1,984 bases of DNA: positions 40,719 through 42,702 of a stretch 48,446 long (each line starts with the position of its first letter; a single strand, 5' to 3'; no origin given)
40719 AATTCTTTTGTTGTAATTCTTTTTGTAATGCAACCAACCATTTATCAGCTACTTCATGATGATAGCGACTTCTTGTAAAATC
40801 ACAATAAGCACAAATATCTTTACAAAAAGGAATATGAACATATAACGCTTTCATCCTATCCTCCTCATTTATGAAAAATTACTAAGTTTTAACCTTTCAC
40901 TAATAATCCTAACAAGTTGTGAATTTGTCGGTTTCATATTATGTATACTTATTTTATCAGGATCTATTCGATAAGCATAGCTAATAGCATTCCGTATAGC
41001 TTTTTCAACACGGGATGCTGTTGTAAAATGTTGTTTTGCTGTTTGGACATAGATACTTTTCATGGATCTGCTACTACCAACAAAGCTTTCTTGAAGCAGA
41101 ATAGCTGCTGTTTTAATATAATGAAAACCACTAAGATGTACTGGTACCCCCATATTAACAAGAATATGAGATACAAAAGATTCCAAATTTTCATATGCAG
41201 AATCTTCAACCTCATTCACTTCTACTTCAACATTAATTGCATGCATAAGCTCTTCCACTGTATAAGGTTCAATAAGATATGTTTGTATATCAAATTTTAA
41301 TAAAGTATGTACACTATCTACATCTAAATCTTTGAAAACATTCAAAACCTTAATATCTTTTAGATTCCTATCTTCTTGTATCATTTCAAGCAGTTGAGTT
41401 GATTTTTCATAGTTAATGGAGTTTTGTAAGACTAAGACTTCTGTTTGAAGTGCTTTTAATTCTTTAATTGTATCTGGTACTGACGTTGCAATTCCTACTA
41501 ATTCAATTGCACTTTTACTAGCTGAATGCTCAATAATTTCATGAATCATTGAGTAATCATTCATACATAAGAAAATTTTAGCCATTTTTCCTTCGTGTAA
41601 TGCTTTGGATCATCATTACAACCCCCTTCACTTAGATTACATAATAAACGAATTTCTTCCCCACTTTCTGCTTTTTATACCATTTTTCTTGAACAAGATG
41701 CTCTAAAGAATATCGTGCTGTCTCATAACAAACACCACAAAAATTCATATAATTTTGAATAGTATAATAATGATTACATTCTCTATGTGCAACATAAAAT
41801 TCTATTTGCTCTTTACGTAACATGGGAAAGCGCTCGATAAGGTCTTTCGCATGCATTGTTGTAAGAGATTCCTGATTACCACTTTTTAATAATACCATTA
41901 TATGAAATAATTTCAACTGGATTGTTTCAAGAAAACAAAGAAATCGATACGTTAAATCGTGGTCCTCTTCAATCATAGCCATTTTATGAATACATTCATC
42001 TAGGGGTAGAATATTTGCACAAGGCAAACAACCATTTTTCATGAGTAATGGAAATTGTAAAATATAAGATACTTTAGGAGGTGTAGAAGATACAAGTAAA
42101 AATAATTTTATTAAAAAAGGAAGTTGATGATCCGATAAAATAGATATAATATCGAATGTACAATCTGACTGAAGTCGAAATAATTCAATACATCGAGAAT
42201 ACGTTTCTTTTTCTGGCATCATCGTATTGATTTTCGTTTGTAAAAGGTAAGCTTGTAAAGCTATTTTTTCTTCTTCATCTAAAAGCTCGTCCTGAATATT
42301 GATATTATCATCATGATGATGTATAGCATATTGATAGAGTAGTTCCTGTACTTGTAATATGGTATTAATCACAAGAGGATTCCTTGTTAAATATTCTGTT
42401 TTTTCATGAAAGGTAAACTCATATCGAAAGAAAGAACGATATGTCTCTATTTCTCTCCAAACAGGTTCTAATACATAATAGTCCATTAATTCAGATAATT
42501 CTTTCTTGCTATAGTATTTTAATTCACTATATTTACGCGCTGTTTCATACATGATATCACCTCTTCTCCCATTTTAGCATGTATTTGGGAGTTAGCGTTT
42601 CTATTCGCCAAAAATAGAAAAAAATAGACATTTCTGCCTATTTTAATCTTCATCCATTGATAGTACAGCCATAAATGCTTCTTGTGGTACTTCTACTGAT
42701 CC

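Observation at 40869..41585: Spo0A-like regulator whose receiver domain has lost the phosphorylation machinery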

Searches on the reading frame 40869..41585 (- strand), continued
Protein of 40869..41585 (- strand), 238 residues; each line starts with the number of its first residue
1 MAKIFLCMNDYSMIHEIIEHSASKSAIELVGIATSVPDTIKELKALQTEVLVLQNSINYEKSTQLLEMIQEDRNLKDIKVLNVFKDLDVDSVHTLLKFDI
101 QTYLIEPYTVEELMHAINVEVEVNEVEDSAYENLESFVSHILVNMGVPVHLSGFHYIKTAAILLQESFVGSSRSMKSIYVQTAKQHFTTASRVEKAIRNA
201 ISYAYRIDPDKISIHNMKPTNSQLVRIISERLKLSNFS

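Call 74: search_protein_families(library=ncbifam, alignment_id=A3, max_evalue=0.001)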
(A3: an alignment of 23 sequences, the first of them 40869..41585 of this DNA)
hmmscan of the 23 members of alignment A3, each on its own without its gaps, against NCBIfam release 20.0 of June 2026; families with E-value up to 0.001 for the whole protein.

A. member 1, window:40869-41585:- (238 aa): 1 family
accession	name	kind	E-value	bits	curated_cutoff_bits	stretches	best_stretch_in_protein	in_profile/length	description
TIGR02875.1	spore_0_A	equivalog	5.8e-22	78.2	200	1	7-235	8-258/262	sporulation transcription factor Spo0A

B. families by the number of members that match (of 23 scanned): 4 families
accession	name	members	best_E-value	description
TIGR02875.1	spore_0_A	23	5.8e-22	sporulation transcription factor Spo0A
NF007135.0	PRK09581.1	4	9.8e-05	PleD family two-component system response regulator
TIGR02154.1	PhoB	2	9.9e-06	phosphate regulon transcriptional regulator PhoB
NF047654.1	DiguCycDgcRLepto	1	0.00035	diguanylate cyclase DgcR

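Call 77: search_protein_families(library=pfam, proteins=[P0015, P0024, P0026, P0029, P0031], max_evalue=0.001)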
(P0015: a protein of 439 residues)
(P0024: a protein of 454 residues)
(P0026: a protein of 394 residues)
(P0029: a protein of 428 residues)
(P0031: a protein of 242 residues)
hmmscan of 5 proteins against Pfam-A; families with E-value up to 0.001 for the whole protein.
P0015 (439 aa): 3 families
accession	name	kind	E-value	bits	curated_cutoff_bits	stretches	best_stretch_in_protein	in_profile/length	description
PF08769.17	Spo0A_C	-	1.1e-121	398.5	25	4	124-221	1-103/104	Sporulation initiation factor Spo0A C terminal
PF22415.1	PSV_ORF131-like_dom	-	0.00052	20.4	27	0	12-31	7-26/80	PSV_Hypothetical protein ORF131-like domain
PF21673.2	CCDC93_N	-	0.00066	20.3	24.4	0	328-355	61-88/110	CCDC93 protein N-terminal domain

P0024 (454 aa): 4 families
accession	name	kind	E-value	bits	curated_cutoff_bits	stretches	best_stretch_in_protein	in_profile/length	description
PF08769.17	Spo0A_C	-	5.1e-120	393.2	25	4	241-341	1-104/104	Sporulation initiation factor Spo0A C terminal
PF05817.20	Ribophorin_II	-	2.7e-05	24.4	23.4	0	262-353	69-160/240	Ribophorin II N-terminal domain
PF15411.12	PH_10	-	0.00019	22.2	27.5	0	146-165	27-42/121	Pleckstrin homology domain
PF13730.12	HTH_36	-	0.00038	20.7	25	0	278-305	27-54/55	Helix-turn-helix domain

P0026 (394 aa): 2 families
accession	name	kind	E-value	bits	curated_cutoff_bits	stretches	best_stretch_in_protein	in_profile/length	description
PF08769.17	Spo0A_C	-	8.9e-98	321.7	25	3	13-116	1-104/104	Sporulation initiation factor Spo0A C terminal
PF12862.13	ANAPC5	-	0.00082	19.8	23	0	57-90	47-79/91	Anaphase-promoting complex subunit 5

P0029 (428 aa): 3 families
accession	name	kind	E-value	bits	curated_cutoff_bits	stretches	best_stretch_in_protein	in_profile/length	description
PF08769.17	Spo0A_C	-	2e-94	310.9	25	3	185-288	1-104/104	Sporulation initiation factor Spo0A C terminal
PF23375.1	DUF7094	-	5.2e-07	30.3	27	0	81-124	43-87/108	Family of unknown function (DUF7094)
PF06050.19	HGD-D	-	5.3e-05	23.4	28.4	0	170-236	125-188/342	2-hydroxyglutaryl-CoA dehydratase, D-component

P0031 (242 aa): 2 families
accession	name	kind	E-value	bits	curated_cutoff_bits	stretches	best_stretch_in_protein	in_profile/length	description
PF08769.17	Spo0A_C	-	4.9e-28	97.6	25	1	140-238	1-104/104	Sporulation initiation factor Spo0A C terminal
PF00072.30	Response_reg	-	1.3e-12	48.3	30.2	1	13-117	10-110/111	Response regulator receiver domain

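Call 92: find_encoding_contigs(protein=P0007, flank=5000, max_places=1)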
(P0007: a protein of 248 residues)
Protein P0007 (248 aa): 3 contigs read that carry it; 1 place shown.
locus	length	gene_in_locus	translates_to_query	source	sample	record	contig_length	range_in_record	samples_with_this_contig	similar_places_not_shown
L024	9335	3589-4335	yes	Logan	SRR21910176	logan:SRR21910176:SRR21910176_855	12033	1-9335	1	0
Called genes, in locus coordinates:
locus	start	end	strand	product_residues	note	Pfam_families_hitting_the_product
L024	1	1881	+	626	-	?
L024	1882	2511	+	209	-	PF02463:SMC_N, PF00005:ABC_tran, PF13175:AAA_15 (faint), PF13304:AAA_21 (faint)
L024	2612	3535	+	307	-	-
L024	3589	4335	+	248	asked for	PF08769:Spo0A_C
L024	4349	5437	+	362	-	PF04055:Radical_SAM, PF06969:HemN_C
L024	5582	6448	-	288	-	PF01488:Shikimate_DH (weak), PF02826:2-Hacid_dh_C (weak), PF03446:NAD_binding_2, PF03807:F420_oxidored, PF14833:NAD_binding_11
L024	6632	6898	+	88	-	PF00312:Ribosomal_S15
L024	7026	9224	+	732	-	PF01138:RNase_PH, PF03725:RNase_PH_C, PF03726:PNPase, PF01138:RNase_PH, PF00013:KH_1, PF00575:S1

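Call 93: find_encoding_contigs(protein=P0017, flank=5000, max_places=1)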
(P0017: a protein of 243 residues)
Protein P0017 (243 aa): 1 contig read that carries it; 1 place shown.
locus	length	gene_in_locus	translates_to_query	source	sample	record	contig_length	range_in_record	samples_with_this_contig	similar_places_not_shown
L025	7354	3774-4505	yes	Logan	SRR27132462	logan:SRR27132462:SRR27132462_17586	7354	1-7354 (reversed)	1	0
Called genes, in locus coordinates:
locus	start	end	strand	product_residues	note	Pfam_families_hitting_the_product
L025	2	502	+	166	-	?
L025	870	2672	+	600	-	PF00009:GTP_EFTU, PF03144:GTP_EFTU_D2, PF22042:EF-G_D2 (faint), PF14492:EFG_III (weak), PF00679:EFG_C, PF06421:LepA_C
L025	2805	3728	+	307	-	-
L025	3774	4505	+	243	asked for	PF08769:Spo0A_C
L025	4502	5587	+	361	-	PF04055:Radical_SAM, PF06969:HemN_C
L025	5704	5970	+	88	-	PF00312:Ribosomal_S15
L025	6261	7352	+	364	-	?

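Call 98: find_encoding_contigs(protein=P0028, flank=6000, max_places=1)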
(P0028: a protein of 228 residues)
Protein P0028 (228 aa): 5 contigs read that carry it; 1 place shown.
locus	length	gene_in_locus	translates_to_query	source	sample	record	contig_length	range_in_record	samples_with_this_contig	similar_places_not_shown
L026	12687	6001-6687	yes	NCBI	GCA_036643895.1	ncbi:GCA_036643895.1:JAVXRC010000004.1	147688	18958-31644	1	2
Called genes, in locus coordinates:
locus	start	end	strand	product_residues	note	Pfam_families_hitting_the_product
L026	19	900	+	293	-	PF03418:Peptidase_A25, PF06866:DUF1256 (weak)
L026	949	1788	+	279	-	PF07454:SpoIIP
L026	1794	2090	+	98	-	-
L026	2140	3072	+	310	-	PF00551:Formyl_trans_N, PF02911:Formyl_trans_C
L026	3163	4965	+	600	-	PF00009:GTP_EFTU, PF03144:GTP_EFTU_D2, PF00679:EFG_C, PF06421:LepA_C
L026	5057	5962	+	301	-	-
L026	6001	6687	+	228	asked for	PF08769:Spo0A_C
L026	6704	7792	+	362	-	PF04055:Radical_SAM, PF06969:HemN_C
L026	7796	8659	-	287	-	PF01488:Shikimate_DH (weak), PF03446:NAD_binding_2, PF03807:F420_oxidored, PF14833:NAD_binding_11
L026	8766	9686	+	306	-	PF00248:Aldo_ket_red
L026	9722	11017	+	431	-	PF18449:Endotoxin_C2 (faint), PF13529:Peptidase_C39_2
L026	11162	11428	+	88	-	PF00312:Ribosomal_S15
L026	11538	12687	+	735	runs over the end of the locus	PF01138:RNase_PH, PF03725:RNase_PH_C, PF03726:PNPase, PF01138:RNase_PH, PF00013:KH_1, PF00575:S1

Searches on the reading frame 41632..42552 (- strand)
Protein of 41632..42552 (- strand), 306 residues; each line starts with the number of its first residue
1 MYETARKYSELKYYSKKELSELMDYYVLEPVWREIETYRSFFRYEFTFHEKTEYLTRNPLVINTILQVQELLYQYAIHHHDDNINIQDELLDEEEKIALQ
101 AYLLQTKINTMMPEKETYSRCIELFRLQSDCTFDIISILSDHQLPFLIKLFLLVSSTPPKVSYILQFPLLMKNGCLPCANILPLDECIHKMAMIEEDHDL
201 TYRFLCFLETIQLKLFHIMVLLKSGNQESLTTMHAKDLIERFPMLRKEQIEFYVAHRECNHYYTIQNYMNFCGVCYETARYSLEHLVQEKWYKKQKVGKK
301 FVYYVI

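Call 3: search_protein_families(library=pfam, proteins=[window:41632-42552:-], max_evalue=1)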
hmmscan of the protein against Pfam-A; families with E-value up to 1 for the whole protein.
window:41632-42552:- (306 aa): 0 families

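Call 4: search_protein_families(library=ncbifam, proteins=[window:41632-42552:-], max_evalue=1)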
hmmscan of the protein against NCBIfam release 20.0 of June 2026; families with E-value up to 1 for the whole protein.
window:41632-42552:- (306 aa): 0 families

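Call 40: find_homologous_proteins(query=window:41632-42552:-, max_evalue=0.001)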
Query window:41632-42552:- (306 aa): 36 proteins with E <= 0.001 among 510 candidates.
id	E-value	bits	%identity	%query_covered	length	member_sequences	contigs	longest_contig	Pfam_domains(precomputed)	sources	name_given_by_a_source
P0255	1.7e-202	689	100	100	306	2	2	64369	-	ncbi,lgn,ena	-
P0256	1.6e-169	581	85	100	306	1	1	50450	-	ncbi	-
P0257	1.1e-155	535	78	100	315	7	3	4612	-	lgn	-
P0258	6.9e-84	300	47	100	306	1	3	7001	-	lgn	-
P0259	2.5e-69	252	43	100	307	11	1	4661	-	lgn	-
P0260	5.6e-63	231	41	100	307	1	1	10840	-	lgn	-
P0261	1.3e-60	223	39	100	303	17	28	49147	-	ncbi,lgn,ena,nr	ncbi:MAG: hypothetical protein HFG16_07850 [Erysipelotrichaceae bacterium]|nr:hypothetical protein [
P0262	6.8e-60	221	41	100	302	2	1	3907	-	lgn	-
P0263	3.8e-59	218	39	100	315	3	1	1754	-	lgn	-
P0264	4.2e-59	218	39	100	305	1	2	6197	-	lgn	-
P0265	1.3e-58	217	40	100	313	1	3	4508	-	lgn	-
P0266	1.9e-58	216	41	100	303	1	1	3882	-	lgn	-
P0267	1.1e-55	207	40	100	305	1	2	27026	-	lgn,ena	-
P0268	9.8e-54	201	38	100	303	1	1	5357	-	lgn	-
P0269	1.3e-53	200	35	99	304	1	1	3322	-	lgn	-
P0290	2.7e-11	61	46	23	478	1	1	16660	PF02661.24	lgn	-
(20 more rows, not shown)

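Call 45: search_protein_families(library=pfam, alignment_id=A4, max_evalue=1)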
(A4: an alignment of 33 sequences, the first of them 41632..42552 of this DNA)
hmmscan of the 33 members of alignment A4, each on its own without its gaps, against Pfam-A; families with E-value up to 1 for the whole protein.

A. member 1, window:41632-42552:- (306 aa): 0 families

B. families by the number of members that match (of 33 scanned): 13 families
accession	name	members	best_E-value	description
PF03965.22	Penicillinase_R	8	0.0058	Penicillinase repressor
PF05676.18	NDUF_B7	5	0.0017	NADH-ubiquinone oxidoreductase B18 subunit (NDUFB7)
PF07106.19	TBPIP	2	0.052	TBPIP/Hop2 winged helix domain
PF21248.3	SoFic-like_C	2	0.095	Protein adenylyltransferase SoFic-like, C-terminal domain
PF07848.18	PaaX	1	0.0019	PaaX-like protein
PF02821.22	Staphylokinase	1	0.018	Staphylokinase/Streptokinase family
PF04406.19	TP6A_N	1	0.053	Type IIB DNA topoisomerase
PF00460.25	Flg_bb_rod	1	0.078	Flagella basal body rod protein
PF23812.1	Phage_TAC_18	1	0.11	Phage tail assembly chaperone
PF08220.18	HTH_DeoR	1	0.18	DeoR-like helix-turn-helix domain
PF24033.1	DUF7342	1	0.19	Family of unknown function (DUF7342)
PF23164.1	UBL_AVO1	1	0.33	AVO1 ubiquitin-like domain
PF17347.7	DUF5377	1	0.71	Family of unknown function (DUF5377)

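Call 55: predict_structure(alignment_id=A4)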
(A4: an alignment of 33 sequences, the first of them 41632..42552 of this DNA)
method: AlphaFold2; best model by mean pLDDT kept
length: 306 residues; sequences in the alignment: 33
mean_pLDDT: 87.9   pTM: 0.68
mean pLDDT of the five models: 87.9, 87.7, 87.2, 86.9, 86.8
residues with pLDDT >= 90: 191; 70-90: 97; 50-70: 12; < 50: 6
segments of 3 or more residues with pLDDT < 50: 225-230
pLDDT, mean of each block of 10 residues (from residue 1): 79 91 91 93 88 93 94 88 78 93 89 90 90 88 94 93 95 92 93 89 96 85 50 71 89 83 90 92 92 89 88
secondary structure, 60 per line:
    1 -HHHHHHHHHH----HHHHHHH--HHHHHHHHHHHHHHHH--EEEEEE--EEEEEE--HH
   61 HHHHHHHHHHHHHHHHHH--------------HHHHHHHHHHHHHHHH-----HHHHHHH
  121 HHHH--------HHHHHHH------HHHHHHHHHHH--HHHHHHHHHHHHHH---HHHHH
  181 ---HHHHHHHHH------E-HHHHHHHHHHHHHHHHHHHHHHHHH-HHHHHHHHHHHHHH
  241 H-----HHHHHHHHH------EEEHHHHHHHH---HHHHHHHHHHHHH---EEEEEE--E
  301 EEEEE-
elements in order: H2-11 H16-22 H25-40 E43-48 E51-56 H59-78 H93-108 H114-124 H133-139 H146-156 H159-172 H176-180 H184-192 H201-225 H227-241 H247-255 E262-264 H265-272 H276-288 E292-297 E300-305

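Call 61: fold_search(model_id=the predicted structure, library=pdb)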
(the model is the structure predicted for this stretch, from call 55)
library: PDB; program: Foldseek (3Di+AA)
matches with E <= 10: 1212; with E <= 0.001: 2
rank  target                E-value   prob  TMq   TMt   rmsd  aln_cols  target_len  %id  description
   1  3zec_A                4.2e-04  1.00  0.25  0.21  14.6       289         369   12  Fic protein from SHEWANELLA ONEIDENSIS (E73G mutant) in complex with AMPPNP (released 2013-06-19)
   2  3zcn_A                7.7e-04  1.00  0.23  0.20  14.3       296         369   13  Fic protein from SHEWANELLA ONEIDENSIS in complex with ATP (released 2013-06-19)
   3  3eqx_B                1.7e-03  0.99  0.23  0.20  14.4       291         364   13  CRYSTAL STRUCTURE OF A FIC FAMILY PROTEIN (SO_4266) FROM SHEWANELLA ONEIDENSIS AT 1.6 A RESOLUTION (released 2008-10-14)
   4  3eqx_A                2.1e-03  0.99  0.25  0.21  14.7       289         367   12  CRYSTAL STRUCTURE OF A FIC FAMILY PROTEIN (SO_4266) FROM SHEWANELLA ONEIDENSIS AT 1.6 A RESOLUTION (released 2008-10-14)
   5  3zec_B                2.3e-03  0.99  0.25  0.21  14.7       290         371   12  Fic protein from SHEWANELLA ONEIDENSIS (E73G mutant) in complex with AMPPNP (released 2013-06-19)
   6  8cil_A                1.5e-02  1.00  0.33  0.29   7.1       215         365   12  Crystal structure of Coxiella burnetii Fic protein 2 (released 2023-11-15)
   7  8cil_B                1.5e-02  1.00  0.34  0.31   6.8       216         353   11  Crystal structure of Coxiella burnetii Fic protein 2 (released 2023-11-15)
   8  7cb8_A                3.3e-02  0.96  0.22  0.18  11.0       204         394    8  Structure of a FIC-domain protein from Mycobacterium marinum in complex with CDP (released 2021-08-18)
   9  7qxx_W                7.2e-02  0.21  0.14  0.15  19.8       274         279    9  Proteasome-ZFAND5 Complex Z+E state (released 2023-02-08)
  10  7xux_A                9.3e-02  0.51  0.21  0.18  17.2       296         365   10  Crystal structure of a FIC domain containnig protein (released 2022-12-21)
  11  8c7o_A                9.8e-02  0.92  0.18  0.21   9.8       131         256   12  Unliganded transcriptional pleiotropic repressor CodY from Staphylococcus aureus (released 2023-06-28)
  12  3lmm_B                1.3e-01  1.00  0.16  0.09   2.8        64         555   20  Crystal Structure of the DIP2311 protein from Corynebacterium diphtheriae, Northeast Structural Genomics Consortium Ta (released 2010-02-16)
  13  2quf_A                1.3e-01  0.99  0.22  0.30   5.4       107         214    8  Crystal Structure of Transcription Factor AXXA-PF0095 from Pyrococcus furiosus (released 2008-08-05)
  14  7xux_B                1.3e-01  0.38  0.20  0.18  17.2       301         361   10  Crystal structure of a FIC domain containnig protein (released 2022-12-21)
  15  5k5q_C                1.5e-01  1.00  0.14  0.43   1.7        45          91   16  Structure of AspA-DNA complex: novel centromere bindng protein-centromere complex (released 2016-06-01)
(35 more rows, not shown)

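Call 77: search_protein_families(library=pfam, proteins=[P0290], max_evalue=0.001)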
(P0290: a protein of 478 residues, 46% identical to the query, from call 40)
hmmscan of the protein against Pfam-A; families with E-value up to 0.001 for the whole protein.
P0290 (478 aa): 1 family
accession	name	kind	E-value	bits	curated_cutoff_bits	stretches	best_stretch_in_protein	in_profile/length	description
PF02661.23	Fic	-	4.6e-06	27.8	24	1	191-255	28-93/93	Fic/DOC family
